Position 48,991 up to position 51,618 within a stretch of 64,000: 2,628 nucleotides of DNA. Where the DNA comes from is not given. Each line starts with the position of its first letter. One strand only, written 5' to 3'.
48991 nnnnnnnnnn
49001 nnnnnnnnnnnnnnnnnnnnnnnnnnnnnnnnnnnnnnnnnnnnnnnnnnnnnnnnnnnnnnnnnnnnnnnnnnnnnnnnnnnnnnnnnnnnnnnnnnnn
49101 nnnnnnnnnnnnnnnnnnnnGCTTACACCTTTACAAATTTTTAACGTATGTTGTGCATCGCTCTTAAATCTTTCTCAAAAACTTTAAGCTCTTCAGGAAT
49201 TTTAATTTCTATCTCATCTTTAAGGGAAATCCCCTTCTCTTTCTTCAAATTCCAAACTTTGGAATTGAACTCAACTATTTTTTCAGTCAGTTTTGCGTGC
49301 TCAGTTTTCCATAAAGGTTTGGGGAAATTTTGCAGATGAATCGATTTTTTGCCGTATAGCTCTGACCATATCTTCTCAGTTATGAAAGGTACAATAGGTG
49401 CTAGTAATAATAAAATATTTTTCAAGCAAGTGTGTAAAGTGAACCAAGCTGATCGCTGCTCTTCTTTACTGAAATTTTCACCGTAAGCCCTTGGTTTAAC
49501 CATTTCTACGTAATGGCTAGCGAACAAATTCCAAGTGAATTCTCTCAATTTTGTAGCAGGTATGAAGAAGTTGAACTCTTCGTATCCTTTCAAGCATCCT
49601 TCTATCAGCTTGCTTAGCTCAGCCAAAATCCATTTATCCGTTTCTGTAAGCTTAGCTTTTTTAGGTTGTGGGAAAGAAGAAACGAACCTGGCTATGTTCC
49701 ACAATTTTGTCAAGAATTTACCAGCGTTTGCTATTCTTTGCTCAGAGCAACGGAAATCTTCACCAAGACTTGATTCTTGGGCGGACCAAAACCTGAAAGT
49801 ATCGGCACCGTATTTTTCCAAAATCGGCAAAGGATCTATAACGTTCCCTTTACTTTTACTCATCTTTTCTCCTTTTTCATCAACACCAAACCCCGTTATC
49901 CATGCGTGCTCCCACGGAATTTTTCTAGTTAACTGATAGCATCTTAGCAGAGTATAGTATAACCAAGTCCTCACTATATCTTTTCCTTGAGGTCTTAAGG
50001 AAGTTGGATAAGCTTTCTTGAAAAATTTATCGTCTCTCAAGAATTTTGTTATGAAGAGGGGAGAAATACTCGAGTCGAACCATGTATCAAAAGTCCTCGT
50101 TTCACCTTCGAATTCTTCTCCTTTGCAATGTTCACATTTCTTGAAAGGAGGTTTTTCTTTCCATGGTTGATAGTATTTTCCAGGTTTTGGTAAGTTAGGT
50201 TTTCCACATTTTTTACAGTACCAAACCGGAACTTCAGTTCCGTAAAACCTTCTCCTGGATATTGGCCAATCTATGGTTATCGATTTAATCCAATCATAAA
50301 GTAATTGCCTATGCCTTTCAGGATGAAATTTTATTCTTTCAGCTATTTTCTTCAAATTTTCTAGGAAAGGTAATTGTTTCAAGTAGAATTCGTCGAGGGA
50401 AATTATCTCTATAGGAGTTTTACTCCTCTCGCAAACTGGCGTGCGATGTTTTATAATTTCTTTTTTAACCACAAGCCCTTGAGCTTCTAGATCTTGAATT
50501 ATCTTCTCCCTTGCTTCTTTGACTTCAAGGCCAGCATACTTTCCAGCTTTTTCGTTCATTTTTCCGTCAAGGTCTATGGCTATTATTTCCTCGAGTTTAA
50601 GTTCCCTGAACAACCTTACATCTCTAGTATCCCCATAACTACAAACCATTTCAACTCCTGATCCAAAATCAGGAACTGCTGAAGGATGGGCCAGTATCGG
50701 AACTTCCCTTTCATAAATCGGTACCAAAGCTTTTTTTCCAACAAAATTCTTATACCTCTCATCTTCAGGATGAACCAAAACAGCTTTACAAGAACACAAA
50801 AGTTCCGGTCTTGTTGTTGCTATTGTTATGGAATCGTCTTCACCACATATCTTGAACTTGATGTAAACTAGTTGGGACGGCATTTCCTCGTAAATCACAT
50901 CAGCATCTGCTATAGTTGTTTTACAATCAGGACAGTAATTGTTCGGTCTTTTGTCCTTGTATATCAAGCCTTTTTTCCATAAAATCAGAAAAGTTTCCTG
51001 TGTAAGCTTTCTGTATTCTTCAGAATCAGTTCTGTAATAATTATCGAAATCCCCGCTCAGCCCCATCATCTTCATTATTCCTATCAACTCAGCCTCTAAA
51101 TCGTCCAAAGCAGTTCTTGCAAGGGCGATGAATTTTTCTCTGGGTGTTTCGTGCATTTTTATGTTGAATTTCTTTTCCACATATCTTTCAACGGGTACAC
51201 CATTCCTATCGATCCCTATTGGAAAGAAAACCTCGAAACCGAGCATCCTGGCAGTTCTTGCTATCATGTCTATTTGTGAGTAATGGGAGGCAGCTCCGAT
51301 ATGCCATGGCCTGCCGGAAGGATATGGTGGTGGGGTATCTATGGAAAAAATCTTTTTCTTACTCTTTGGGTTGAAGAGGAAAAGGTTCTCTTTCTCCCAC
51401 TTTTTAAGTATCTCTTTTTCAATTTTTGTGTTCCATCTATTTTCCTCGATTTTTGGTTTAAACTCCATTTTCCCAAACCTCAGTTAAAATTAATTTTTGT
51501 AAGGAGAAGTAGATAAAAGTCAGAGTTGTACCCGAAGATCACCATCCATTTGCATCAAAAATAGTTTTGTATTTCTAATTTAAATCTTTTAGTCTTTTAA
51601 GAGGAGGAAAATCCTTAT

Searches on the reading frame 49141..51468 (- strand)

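Call 34: search_protein_families(library=pfam, proteins=[window:49141-51468:-], max_evalue=0.00001)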
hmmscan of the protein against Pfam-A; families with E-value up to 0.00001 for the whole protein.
window:49141-51468:- (775 aa): 3 families
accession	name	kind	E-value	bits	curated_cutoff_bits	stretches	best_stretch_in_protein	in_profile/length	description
PF00133.28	tRNA-synt_1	-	4.5e-76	256.7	22.7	1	20-573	2-412/414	tRNA synthetases class I (I, L, M and V)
PF08264.19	Anticodon_1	-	9.5e-37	126.6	25.1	1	611-756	1-147/148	Anticodon-binding domain of tRNA ligase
PF09334.17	tRNA-synt_1g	-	4.5e-27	95.3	20.1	2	43-191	3-135/391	tRNA synthetases class I (M)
